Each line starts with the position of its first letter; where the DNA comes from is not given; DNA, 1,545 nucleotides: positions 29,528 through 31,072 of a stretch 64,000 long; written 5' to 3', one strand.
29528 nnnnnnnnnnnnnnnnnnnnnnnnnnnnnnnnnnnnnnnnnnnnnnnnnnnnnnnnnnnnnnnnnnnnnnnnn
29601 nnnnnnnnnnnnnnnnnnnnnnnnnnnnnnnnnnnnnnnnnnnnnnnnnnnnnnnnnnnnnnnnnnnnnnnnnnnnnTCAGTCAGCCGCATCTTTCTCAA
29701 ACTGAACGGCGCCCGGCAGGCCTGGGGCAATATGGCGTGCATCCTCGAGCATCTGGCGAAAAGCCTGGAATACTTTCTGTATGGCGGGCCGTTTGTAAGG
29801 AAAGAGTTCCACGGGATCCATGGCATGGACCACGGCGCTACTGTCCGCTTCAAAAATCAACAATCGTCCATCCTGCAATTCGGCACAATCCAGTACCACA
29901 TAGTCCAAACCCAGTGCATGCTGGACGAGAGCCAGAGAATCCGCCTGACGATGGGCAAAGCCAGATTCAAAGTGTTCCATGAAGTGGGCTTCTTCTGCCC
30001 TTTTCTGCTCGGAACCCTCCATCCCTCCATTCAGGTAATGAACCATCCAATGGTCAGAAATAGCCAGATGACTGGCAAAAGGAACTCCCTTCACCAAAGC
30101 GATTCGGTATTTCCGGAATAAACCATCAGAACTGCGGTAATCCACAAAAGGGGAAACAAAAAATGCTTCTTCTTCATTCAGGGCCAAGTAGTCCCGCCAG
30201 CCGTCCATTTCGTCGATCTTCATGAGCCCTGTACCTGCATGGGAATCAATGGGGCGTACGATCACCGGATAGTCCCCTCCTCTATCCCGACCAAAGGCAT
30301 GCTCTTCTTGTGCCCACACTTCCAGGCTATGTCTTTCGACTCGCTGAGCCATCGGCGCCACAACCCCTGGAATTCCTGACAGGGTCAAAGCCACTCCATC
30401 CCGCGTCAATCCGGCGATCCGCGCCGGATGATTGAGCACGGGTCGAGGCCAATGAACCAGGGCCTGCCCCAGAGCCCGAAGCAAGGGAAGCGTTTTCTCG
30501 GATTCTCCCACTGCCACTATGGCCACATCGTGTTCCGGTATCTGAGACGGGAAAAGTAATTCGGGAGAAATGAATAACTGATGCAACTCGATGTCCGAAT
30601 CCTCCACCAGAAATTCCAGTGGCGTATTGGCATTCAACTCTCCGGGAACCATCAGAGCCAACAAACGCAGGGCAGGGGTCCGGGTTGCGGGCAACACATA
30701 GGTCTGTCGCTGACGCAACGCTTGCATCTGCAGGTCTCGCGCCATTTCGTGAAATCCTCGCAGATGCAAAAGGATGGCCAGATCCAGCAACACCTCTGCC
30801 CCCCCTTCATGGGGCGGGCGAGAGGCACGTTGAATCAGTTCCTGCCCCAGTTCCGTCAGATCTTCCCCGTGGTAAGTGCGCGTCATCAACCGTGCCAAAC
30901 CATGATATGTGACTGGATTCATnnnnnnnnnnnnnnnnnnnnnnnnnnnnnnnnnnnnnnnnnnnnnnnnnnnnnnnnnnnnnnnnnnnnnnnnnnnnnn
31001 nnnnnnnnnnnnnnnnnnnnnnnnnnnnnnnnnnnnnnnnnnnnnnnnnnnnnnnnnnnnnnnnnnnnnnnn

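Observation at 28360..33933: Flagellar-linked decarboxylase + ATP-grasp + PLP-fold operon: candidate undescribed amine-conjugate pathway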

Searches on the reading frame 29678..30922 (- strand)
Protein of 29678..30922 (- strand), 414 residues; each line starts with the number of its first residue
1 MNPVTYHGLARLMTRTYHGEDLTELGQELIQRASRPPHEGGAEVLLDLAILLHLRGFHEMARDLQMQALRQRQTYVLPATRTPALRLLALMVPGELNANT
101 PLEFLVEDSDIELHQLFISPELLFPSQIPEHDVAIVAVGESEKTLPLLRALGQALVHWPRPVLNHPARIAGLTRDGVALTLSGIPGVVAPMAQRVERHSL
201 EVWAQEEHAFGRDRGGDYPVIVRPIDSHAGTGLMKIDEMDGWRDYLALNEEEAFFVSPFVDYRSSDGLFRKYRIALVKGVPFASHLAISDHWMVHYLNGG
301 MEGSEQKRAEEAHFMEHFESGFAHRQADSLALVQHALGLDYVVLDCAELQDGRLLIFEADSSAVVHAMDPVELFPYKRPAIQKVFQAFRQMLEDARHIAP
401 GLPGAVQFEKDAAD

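Call 3: search_protein_families(library=pfam, proteins=[window:29678-30922:-], max_evalue=0.01)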
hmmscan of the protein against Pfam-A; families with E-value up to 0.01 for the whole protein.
window:29678-30922:- (414 aa): 1 family
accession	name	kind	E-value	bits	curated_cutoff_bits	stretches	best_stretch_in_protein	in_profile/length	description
PF13424.12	TPR_12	-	0.0037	17.9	30.1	1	28-73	31-76/77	Tetratricopeptide repeat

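Call 4: search_protein_families(library=ncbifam, proteins=[window:29678-30922:-], max_evalue=0.01)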
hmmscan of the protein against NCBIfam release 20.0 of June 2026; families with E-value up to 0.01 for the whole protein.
window:29678-30922:- (414 aa): 0 families

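Call 5: search_solved_structures(query=window:29678-30922:-, max_evalue=10, show_alignments=2)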
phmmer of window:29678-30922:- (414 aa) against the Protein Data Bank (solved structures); distinct sequences matched with E-value up to 10: 1.
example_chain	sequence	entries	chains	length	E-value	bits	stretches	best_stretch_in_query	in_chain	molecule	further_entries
8jsf_A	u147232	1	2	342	2.1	10.6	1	250-287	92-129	cytidylate cyclase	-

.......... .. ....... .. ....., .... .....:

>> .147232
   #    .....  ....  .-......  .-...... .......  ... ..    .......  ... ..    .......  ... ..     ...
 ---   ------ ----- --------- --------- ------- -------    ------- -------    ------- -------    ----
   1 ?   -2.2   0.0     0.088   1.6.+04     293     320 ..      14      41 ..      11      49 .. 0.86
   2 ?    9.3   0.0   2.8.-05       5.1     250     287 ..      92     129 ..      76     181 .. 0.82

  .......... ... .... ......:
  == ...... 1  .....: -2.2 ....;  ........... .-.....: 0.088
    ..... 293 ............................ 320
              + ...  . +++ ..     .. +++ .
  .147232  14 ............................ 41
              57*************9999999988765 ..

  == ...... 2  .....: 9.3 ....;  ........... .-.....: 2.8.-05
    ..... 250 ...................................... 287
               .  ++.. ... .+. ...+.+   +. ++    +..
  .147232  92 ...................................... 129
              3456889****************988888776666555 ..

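Call 7: find_homologous_proteins(query=window:29678-30922:-)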
Query window:29678-30922:- (414 aa): 3169 proteins with E <= 0.001 among 8000 candidates; the best 120 are listed.
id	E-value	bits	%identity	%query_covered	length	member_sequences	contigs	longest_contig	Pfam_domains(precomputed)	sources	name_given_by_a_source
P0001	1.8e-254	862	92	100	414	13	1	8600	-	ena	-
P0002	6.4e-241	818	89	98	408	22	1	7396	-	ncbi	-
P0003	5.1e-239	811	89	98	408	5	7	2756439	-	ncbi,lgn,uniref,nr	ncbi:ATP-grasp domain-containing protein [Ferrovum myxofaciens]|uniref:RimK family alpha-L-glutamate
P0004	1.5e-229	780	89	95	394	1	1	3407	-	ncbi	ncbi:hypothetical protein B1A_14443, partial [mine drainage metagenome]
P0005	4.6e-178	611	70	96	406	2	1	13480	-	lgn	-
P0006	6.8e-173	594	68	97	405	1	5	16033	-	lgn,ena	-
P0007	1.2e-171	589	66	97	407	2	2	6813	-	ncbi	-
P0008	1.2e-171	589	67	96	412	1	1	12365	-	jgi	jgi:glutathione synthase/RimK-type ligase-like ATP-grasp enzyme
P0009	5.6e-169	581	67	96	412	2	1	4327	-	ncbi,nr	ncbi:MAG: RimK family alpha-L-glutamate ligase [Ferrovum sp.]|nr:RimK family alpha-L-glutamate ligas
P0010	5.9e-167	574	66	97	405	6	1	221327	-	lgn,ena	-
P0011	5.1e-142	492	58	95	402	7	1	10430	-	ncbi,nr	ncbi:MAG: RimK family alpha-L-glutamate ligase [Betaproteobacteria bacterium]|nr:RimK family alpha-L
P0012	8.6e-142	491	58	93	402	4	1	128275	-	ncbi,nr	ncbi:MAG: RimK family alpha-L-glutamate ligase [Betaproteobacteria bacterium]|nr:RimK family alpha-L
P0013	2.2e-138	480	58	96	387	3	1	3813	-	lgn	-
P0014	2.8e-138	480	57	94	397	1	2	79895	-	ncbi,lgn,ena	-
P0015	3.4e-136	473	58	93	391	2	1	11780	-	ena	-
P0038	5.8e-126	439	53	93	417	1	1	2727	PF08443.17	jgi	jgi:glutathione synthase/RimK-type ligase-like ATP-grasp enzyme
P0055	1.8e-122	427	52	94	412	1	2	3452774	-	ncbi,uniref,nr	ncbi:hypothetical protein TPL01_04390 [Sulfuriferula plumbiphila]|uniref:ATP-grasp domain-containing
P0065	1.6e-121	424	52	95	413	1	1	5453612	-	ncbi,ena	-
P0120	2.0e-118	414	52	93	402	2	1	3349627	-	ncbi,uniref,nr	ncbi:RimK family alpha-L-glutamate ligase [Noviherbaspirillum saxi]|uniref:RimK family alpha-L-gluta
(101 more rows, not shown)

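Call 9: find_related_loci(query=window:29678-30922:-, collection=genome_contigs, flank=8000)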
Query window:29678-30922:- (414 aa) in genome_contigs; peptide patterns used: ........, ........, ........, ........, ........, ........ (x = any residue, [..] = any of these).
73 stretches matched a pattern; 8 encode a relative of the query (tblastn E <= 1e-3); 8 distinct loci.
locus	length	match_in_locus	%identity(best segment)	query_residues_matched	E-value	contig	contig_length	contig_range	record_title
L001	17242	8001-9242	92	1-414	0e+0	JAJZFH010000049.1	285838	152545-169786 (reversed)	MAG: Proteobacteria bacterium isolate LL3.bin11 NODE_16_length_285838_cov_50.204749, whole genome shotgun sequence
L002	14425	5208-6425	89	1-406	0e+0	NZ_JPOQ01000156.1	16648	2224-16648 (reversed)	Ferrovum myxofaciens strain P3G Contig156, whole genome shotgun sequence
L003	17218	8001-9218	89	1-406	0e+0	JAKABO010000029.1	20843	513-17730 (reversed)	MAG: Proteobacteria bacterium isolate WH2.bin26 NODE_4320_length_20843_cov_6.379320, whole genome shotgun sequence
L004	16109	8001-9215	96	1-405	0e+0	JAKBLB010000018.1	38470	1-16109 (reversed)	MAG: Proteobacteria bacterium isolate DX2.bin19 NODE_875_length_38470_cov_279.355841, whole genome shotgun sequence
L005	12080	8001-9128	48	8-392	1e-111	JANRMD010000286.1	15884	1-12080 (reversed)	MAG: Pirellulaceae bacterium isolate bins.61 k141_5307285, whole genome shotgun sequence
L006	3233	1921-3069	47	8-392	4e-105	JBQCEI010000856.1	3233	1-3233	MAG: Aureliella sp. isolate bin122 k127_5217966, whole genome shotgun sequence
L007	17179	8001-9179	44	8-400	3e-98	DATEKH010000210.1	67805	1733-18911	MAG TPA_asm: Stellaceae bacterium isolate SMAG_U8885 k141_837773, whole genome shotgun sequence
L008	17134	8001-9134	42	34-396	3e-80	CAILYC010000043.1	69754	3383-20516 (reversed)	MAG: uncultured Burkholderiales bacterium isolate Umea2p2_bin-0164 genome assembly, contig: bin-0164:43/72, whole genome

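Call 11: find_encoding_contigs(protein=P0055, flank=8000, max_places=2)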
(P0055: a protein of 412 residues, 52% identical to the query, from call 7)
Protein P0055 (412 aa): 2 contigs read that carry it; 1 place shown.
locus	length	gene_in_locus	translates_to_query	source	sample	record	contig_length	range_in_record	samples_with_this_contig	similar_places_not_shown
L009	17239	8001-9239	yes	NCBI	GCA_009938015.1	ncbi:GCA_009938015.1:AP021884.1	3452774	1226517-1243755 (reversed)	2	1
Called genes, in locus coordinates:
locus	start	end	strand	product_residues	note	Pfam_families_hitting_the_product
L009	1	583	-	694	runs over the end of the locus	PF00456:Transketolase_N, PF02779:Transket_pyr, PF22613:Transketolase_C_1, PF02780:Transketolase_C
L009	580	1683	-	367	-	PF00923:TAL_FSA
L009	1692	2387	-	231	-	PF00702:Hydrolase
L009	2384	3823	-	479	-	PF00479:G6PD_N, PF02781:G6PD_C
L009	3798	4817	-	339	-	PF03446:NAD_binding_2, PF03807:F420_oxidored, PF00393:6PGD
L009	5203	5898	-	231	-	PF01988:VIT1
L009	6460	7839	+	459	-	PF00282:Pyridoxal_deC, PF01212:Beta_elim_lyase (weak)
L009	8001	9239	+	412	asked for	-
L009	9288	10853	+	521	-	-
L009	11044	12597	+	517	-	PF00990:GGDEF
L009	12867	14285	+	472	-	PF00669:Flagellin_N, PF00700:Flagellin_C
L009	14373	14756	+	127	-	PF03646:FlaG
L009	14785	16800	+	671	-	PF02465:FliD_N, PF07195:FliD_C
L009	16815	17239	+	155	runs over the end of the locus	PF02561:FliS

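Call 12: find_encoding_contigs(protein=P0120, flank=8000, max_places=2)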
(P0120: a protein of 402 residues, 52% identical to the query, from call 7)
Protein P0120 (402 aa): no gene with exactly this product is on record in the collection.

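Call 13: find_encoding_contigs(protein=P0065, flank=8000, max_places=2)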
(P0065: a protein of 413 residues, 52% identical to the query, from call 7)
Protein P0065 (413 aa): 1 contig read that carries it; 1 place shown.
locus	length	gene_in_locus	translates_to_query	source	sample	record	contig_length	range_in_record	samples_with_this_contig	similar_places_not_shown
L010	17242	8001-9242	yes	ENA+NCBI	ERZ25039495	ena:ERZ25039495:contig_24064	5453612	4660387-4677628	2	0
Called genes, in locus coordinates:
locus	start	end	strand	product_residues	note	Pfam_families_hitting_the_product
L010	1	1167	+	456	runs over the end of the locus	PF12801:Fer4_5, PF12838:Fer4_7 (faint), PF13183:Fer4_8 (faint), PF13746:Fer4_18, PF11614:FixG_C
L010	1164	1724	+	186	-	PF05751:FixH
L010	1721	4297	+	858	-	PF12156:ATPase-cat_bd, PF00403:HMA (weak), PF00122:E1-E2_ATPase, PF00702:Hydrolase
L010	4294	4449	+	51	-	PF03597:FixS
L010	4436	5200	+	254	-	PF13386:DsbD_2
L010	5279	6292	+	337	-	PF00355:Rieske, PF19112:VanA_C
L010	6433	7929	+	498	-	PF00282:Pyridoxal_deC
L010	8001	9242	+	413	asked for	-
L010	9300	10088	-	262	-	PF00106:adh_short, PF23441:SDR (weak), PF08659:KR, PF13561:adh_short_C2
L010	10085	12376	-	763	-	PF09137:Glucodextran_N, PF00723:Glyco_hydro_15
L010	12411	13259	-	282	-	PF00230:MIP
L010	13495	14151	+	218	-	PF10399:UCR_Fe-S_N, PF00355:Rieske (weak)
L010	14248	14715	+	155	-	-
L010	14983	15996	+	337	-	PF02900:LigB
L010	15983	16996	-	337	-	PF04909:Amidohydro_2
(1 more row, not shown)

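Call 15: find_related_loci(query=A1, collection=genome_contigs, flank=10000)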
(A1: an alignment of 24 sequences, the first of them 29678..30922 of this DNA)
Query A1 (414 aa) in genome_contigs; peptide patterns used: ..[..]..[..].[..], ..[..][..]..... (x = any residue, [..] = any of these).
599 stretches matched a pattern (row limit reached: there are more); 583 encode a relative of the query (tblastn E <= 1e-3); the best 80 are kept; 80 distinct loci.
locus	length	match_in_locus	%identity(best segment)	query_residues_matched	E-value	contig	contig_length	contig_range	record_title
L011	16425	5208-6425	89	1-406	0e+0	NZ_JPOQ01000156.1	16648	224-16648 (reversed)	Ferrovum myxofaciens strain P3G Contig156, whole genome shotgun sequence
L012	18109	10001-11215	96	1-405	0e+0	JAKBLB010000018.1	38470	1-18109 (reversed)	MAG: Proteobacteria bacterium isolate DX2.bin19 NODE_875_length_38470_cov_279.355841, whole genome shotgun sequence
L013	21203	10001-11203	66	2-402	1e-153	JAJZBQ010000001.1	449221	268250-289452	MAG: Proteobacteria bacterium isolate JA1.bin11 NODE_7_length_449221_cov_618.908592, whole genome shotgun sequence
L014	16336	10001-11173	57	6-395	4e-142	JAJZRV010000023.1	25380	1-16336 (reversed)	MAG: Proteobacteria bacterium isolate SKS3.bin10 NODE_2845_length_25380_cov_2.151903, whole genome shotgun sequence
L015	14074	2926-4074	57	1-397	7e-141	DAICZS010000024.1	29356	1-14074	MAG TPA_asm: Ferrovaceae bacterium isolate clean1972 NODE_24_length_29356_cov_4.675055, whole genome shotgun sequence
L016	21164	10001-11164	58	6-392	2e-139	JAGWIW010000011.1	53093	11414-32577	MAG: Betaproteobacteria bacterium isolate REEB123 contig-150_586, whole genome shotgun sequence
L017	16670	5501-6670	53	8-397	7e-125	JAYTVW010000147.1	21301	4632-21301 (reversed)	MAG: Rhodocyclales bacterium isolate GFS_5745 GFS_5745_146, whole genome shotgun sequence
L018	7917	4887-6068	52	8-401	4e-125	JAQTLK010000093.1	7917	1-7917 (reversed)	MAG: Sulfuricella sp. isolate STA_15 NODE_19912_length_7917_cov_70.639153_Sandtown_A, whole genome shotgun sequence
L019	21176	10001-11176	51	3-392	3e-124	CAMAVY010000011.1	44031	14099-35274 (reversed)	MAG: Klebsiella pneumoniae isolate MaH-04nov19-284 genome assembly, contig: MaH-04nov19-C1824, whole genome shotgun sequ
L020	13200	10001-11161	49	8-395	1e-123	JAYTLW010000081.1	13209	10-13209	MAG: Methylobacter sp. isolate GFS_3396 GFS_3396_80, whole genome shotgun sequence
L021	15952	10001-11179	51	2-395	2e-123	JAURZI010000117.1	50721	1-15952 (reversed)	MAG: Methylovulum sp. isolate E6_concoct.bin.140_sub E6_k141_123182, whole genome shotgun sequence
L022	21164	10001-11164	51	8-395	1e-122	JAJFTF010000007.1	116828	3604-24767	MAG: Betaproteobacteria bacterium isolate bin.132 k141_1254718, whole genome shotgun sequence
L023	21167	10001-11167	52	8-392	2e-122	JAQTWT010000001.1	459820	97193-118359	MAG: Gallionella sp. isolate STC_117 NODE_19_length_459820_cov_7.874762_Sandtown_C, whole genome shotgun sequence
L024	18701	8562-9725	51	8-395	4e-122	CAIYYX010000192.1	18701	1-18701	MAG: uncultured Sterolibacterium sp. isolate LJ_bin-2701 genome assembly, contig: bin-2701:192/289, whole genome shotgun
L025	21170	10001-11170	50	5-392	9e-122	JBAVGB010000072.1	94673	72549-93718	MAG: Gallionella sp. isolate MFD06949_ilm_asm_bin1 k127_51343, whole genome shotgun sequence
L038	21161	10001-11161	48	8-395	8e-118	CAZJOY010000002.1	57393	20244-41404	MAG TPA_asm: uncultured Methylobacter sp. isolate SRP302447_co1_30 genome assembly, contig: NODE_1688_length_57393_cov_8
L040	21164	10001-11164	48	8-392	2e-117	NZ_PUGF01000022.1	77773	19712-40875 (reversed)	Solimicrobium silvestre strain S20-91 Contig0022, whole genome shotgun sequence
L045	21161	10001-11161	47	8-395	7e-117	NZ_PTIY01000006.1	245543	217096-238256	Methylobacter tundripaludum strain OWC-G53F Ga0139037_106, whole genome shotgun sequence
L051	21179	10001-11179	49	4-392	7e-116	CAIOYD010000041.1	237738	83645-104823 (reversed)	MAG: uncultured Oxalobacteraceae bacterium isolate MJ-time_bin-6643 genome assembly, contig: bin-6643:41/78, whole genom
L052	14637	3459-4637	48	8-400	2e-115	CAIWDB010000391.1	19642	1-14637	MAG: uncultured Methylococcaceae bacterium isolate LJ_bin-0959 genome assembly, contig: bin-0959:391/661, whole genome s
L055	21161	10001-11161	46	8-395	3e-115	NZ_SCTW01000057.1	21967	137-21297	MAG: Methylobacter sp. isolate FW305_bin.9 FW305_bin.9-14671, whole genome shotgun sequence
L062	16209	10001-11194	49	8-408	2e-114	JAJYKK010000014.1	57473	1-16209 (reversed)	MAG: Proteobacteria bacterium isolate DBS2-1.bin34 NODE_886_length_57473_cov_3.100356, whole genome shotgun sequence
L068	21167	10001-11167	48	5-392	1e-113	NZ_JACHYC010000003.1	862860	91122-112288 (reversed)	Variovorax sp. Sphag1AA Ga0365386_03, whole genome shotgun sequence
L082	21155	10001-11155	46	8-392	9e-113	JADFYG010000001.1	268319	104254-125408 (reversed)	MAG: Candidatus Riflebacteria bacterium isolate nDJH6bin19 nDJH6_bin19_NODE_1_length_268319_cov_5.664569, whole genome s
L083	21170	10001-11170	48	8-397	1e-112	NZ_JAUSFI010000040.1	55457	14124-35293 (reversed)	MAG: Undibacterium sp. isolate E14_maxbin.296 E14_k141_1201660, whole genome shotgun sequence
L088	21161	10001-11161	48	8-395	3e-121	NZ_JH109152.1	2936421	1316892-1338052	Methylobacter tundripaludum SV96 Mettuscaffold_1, whole genome shotgun sequence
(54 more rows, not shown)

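Call 22: predict_structure(alignment_id=A1)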
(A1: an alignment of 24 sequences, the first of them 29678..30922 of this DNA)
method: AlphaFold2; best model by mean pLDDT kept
length: 414 residues; sequences in the alignment: 24
mean_pLDDT: 90.2   pTM: 0.90
mean pLDDT of the five models: 90.2, 89.7, 87.5, 85.8, 85.1
residues with pLDDT >= 90: 314; 70-90: 73; 50-70: 15; < 50: 12
segments of 3 or more residues with pLDDT < 50: 405-414
pLDDT, mean of each block of 10 residues (from residue 1): 77 92 93 75 94 94 95 94 96 92 94 96 90 96 92 92 95 92 95 93 82 77 83 89 93 93 95 96 95 73 92 97 98 96 96 95 89 92 97 95 56 38
secondary structure, 60 per line:
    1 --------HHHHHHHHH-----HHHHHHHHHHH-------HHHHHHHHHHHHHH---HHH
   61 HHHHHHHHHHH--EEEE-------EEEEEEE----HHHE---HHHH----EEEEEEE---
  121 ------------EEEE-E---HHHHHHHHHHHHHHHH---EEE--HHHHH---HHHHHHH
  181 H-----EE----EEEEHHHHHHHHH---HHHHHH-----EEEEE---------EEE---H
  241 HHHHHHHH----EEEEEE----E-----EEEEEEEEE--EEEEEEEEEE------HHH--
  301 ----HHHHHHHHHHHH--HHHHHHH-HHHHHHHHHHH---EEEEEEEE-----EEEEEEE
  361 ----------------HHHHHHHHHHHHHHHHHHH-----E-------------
elements in order: H9-17 H23-33 H41-54 H58-71 E74-77 E85-91 H103-106 E111-117 E133-136 H142-157 E161-163 H166-170 H174-181 E193-196 H197-205 H209-214 E220-224 E234-236 H240-248 E253-258 E269-277 E280-289 H305-316 H319-325 H327-337 E341-348 E354-360 H377-395

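Call 24: fold_search(model_id=the predicted structure, library=pdb)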
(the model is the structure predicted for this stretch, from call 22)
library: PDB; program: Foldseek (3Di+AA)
matches with E <= 10: 1073; with E <= 0.001: 524
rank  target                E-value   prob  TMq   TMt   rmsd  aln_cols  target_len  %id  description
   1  5k2m_A                3.9e-12  1.00  0.45  0.64   5.7       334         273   16  Bifunctional LysX/ArgX from Thermococcus kodakarensis with LysW-gamma-AAA (released 2016-09-07)
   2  5k2m_D                5.0e-11  1.00  0.45  0.65   6.0       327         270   17  Bifunctional LysX/ArgX from Thermococcus kodakarensis with LysW-gamma-AAA (released 2016-09-07)
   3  8evy_A                6.7e-11  1.00  0.47  0.58   6.5       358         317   15  DdlB from Pseudomonas aeruginosa PAO1 in complex with ATP and D-ala-D-ala (released 2023-08-30)
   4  5k2m_H                7.1e-11  1.00  0.44  0.62   5.9       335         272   16  Bifunctional LysX/ArgX from Thermococcus kodakarensis with LysW-gamma-AAA (released 2016-09-07)
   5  7u9k_B                1.0e-10  1.00  0.41  0.49   8.3       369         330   13  Staphylococcus aureus D-alanine-D-alanine ligase in complex with ATP, D-ala-D-ala, Mg2+ and K+ (released 2023-03-15)
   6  8evv_C                1.7e-10  1.00  0.44  0.56   7.4       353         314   13  Apo form of DdlA from Pseudomonas aeruginosa PAO1 (released 2023-08-30)
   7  7u9k_A                1.9e-10  1.00  0.41  0.49   8.2       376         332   12  Staphylococcus aureus D-alanine-D-alanine ligase in complex with ATP, D-ala-D-ala, Mg2+ and K+ (released 2023-03-15)
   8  3n8d_A                2.0e-10  1.00  0.41  0.49   8.0       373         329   13  Crystal structure of Staphylococcus aureus VRSA-9 D-Ala:D-Ala ligase (released 2010-10-13)
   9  8evz_A                2.1e-10  1.00  0.47  0.59   6.2       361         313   14  DdlB from Pseudomonas aeruginosa PAO1 in complex with ADP and phosphorylated D-cycloserine (released 2023-08-30)
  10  2i87_B                2.5e-10  1.00  0.41  0.47   8.1       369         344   14  Allosteric inhibition of Staphylococcus aureus D-alanine:D-alanine ligase revealed by crystallographic studies (released 2006-10-03)
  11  8evy_C                2.7e-10  1.00  0.46  0.58   6.5       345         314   14  DdlB from Pseudomonas aeruginosa PAO1 in complex with ATP and D-ala-D-ala (released 2023-08-30)
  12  3v4z_A                3.4e-10  1.00  0.45  0.60   6.4       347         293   15  D-alanine--D-alanine ligase from Yersinia pestis (released 2011-12-28)
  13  8fff                  3.4e-10  1.00  0.44  0.50   7.2       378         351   11  Crystal structure of Staphylococcus aureus D-alanine D-alanine ligase enzyme in complex with acetate (released 2024-05-08)
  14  8evz_C                3.6e-10  1.00  0.47  0.60   6.8       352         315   14  DdlB from Pseudomonas aeruginosa PAO1 in complex with ADP and phosphorylated D-cycloserine (released 2023-08-30)
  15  3e5n                  3.6e-10  1.00  0.47  0.55   6.3       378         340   14  Crystal structure of D-alanine-D-alanine ligase from Xanthomonas oryzae pv. oryzae KACC10331 (released 2009-08-18)
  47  3vpd_A                1.6e-09  1.00  0.43  0.59   6.6       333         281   18  LysX from Thermus thermophilus complexed with AMP-PNP (released 2013-02-27)
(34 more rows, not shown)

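Call 29: search_protein_families(library=pfam, proteins=[L024:15293-17308:-, L083:12768-13139:-, L015:11378-12499:+, L068:13657-14544:-, L045:3994-4365:-, L055:4359-5096:-, L088:5586-6980:-, L088:7184-7978:+, L024:14824-15279:-, L040:18152-18496:-], max_evalue=0.001)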
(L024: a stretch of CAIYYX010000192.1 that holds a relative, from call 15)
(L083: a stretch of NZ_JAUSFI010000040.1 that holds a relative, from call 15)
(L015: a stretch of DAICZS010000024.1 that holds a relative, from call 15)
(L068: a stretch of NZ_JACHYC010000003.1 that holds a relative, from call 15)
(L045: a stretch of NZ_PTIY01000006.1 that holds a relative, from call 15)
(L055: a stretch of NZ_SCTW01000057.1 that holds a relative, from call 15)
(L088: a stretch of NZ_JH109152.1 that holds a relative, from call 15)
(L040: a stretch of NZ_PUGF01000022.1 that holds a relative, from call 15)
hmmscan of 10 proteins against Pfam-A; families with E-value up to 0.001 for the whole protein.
L024:15293-17308:- (671 aa): 2 families
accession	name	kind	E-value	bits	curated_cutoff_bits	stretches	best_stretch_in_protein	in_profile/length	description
PF07195.17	FliD_C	-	4.2e-49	167.5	25.4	2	245-432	1-202/236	Flagellar hook-associated protein 2 C-terminus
PF02465.23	FliD_N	-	9.1e-25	87.6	24.8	1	11-107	1-97/97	Flagellar hook-associated protein 2 N-terminus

L083:12768-13139:- (123 aa): 1 family
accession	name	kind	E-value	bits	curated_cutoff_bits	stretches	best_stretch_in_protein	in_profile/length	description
PF03646.20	FlaG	-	2.1e-16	60.3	23.8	1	42-119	22-99/101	FlaG protein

L015:11378-12499:+ (373 aa): 1 family
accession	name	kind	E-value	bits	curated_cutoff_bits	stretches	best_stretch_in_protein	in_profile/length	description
PF02119.21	FlgI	-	1.5e-139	465.2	25.3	1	27-372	1-343/343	Flagellar P-ring protein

L068:13657-14544:- (295 aa): 4 families
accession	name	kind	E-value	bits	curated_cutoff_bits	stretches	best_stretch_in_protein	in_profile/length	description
PF13561.12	adh_short_C2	-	2e-57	194.9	27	1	62-294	1-235/236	Enoyl-(Acyl carrier protein) reductase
PF00106.31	adh_short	-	9e-52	175.8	26.6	1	56-241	1-187/195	short chain dehydrogenase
PF08659.16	KR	-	4e-13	50.1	22.6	1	59-229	4-176/180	KR domain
PF01370.27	Epimerase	-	4e-07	30.1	20.9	1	59-263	2-203/240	NAD dependent epimerase/dehydratase family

L045:3994-4365:- (123 aa): 1 family
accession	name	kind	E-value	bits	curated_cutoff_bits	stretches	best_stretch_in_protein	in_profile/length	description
PF01245.26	Ribosomal_L19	-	6.9e-50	168.1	22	1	13-122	1-111/111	Ribosomal protein L19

L055:4359-5096:- (245 aa): 1 family
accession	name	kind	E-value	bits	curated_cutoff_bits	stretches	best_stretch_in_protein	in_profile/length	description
PF01746.26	tRNA_m1G_MT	-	2.4e-65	220.4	27.3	1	23-221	2-195/195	tRNA (Guanine-1)-methyltransferase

L088:5586-6980:- (464 aa): 6 families
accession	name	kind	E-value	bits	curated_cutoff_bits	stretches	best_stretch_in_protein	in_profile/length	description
PF00448.28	SRP54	-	1.1e-74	250.8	22.7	1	111-307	1-196/196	SRP54-type protein, GTPase domain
PF02978.25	SRP_SPB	-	4.4e-30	104.3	27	1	340-438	2-91/91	Signal peptide binding domain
PF02881.24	SRP54_N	-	5.5e-20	71.8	22.4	1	16-93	1-75/75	SRP54-type protein, helical bundle domain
PF13401.12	AAA_22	-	4.6e-08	33.9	27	1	113-222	7-110/130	AAA domain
PF01656.29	CbiA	-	7.2e-06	26.4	25.4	1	118-267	6-89/125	CobQ/CobB/MinD/ParA nucleotide binding domain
PF06414.18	Zeta_toxin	-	5.2e-05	23.2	22.3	1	110-154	15-57/199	Zeta toxin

L088:7184-7978:+ (264 aa): 1 family
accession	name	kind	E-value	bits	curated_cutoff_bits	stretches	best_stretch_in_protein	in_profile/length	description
PF01578.25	Cytochrom_C_asm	-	1.6e-32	113.3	29.9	1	36-260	11-211/212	Cytochrome C assembly protein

L024:14824-15279:- (151 aa): 1 family
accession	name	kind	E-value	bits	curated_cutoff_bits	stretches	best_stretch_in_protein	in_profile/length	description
PF02561.19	FliS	-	3.8e-38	130.7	26.7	1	10-127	2-114/115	Flagellar protein FliS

L040:18152-18496:- (114 aa): 1 family
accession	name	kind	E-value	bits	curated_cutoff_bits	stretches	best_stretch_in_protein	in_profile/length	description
PF05400.18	FliT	-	4.4e-21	75.9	29.5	1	22-107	1-85/85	Flagellar protein FliT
